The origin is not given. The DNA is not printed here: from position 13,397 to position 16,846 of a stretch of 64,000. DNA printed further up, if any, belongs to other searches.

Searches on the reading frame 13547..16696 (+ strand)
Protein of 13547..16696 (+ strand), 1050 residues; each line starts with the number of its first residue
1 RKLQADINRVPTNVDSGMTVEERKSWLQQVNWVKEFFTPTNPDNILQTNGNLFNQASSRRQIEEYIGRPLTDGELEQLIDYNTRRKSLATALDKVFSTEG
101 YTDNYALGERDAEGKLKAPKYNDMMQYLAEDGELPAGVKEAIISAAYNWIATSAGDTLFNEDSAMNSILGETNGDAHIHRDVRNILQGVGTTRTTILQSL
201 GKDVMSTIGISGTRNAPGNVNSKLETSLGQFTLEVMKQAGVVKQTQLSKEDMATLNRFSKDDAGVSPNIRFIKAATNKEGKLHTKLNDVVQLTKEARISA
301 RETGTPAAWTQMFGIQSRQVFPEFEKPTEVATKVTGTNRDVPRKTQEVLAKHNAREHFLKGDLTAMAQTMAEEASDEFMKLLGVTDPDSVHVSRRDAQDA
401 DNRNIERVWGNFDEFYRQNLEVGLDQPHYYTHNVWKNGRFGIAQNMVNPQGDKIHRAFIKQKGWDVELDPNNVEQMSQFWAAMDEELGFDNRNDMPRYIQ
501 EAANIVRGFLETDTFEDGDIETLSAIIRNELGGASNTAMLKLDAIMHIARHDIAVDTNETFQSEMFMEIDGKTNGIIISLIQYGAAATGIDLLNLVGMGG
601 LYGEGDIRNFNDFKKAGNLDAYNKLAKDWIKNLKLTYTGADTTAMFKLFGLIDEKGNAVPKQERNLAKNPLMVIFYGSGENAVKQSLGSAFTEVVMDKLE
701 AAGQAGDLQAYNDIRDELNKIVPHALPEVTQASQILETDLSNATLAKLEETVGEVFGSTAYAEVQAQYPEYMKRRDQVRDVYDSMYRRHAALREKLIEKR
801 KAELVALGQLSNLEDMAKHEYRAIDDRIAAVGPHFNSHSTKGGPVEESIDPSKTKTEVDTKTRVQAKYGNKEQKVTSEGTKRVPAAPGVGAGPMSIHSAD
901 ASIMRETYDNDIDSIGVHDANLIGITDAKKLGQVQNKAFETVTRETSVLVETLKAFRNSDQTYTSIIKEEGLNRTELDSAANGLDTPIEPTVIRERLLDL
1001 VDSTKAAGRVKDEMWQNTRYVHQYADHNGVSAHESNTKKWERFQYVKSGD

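Call 28: find_homologous_proteins(query=window:13547-16696:+, max_evalue=0.00001)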
Query window:13547-16696:+: 8000 candidates shared short words with the query, none scored E <= 0.00001.
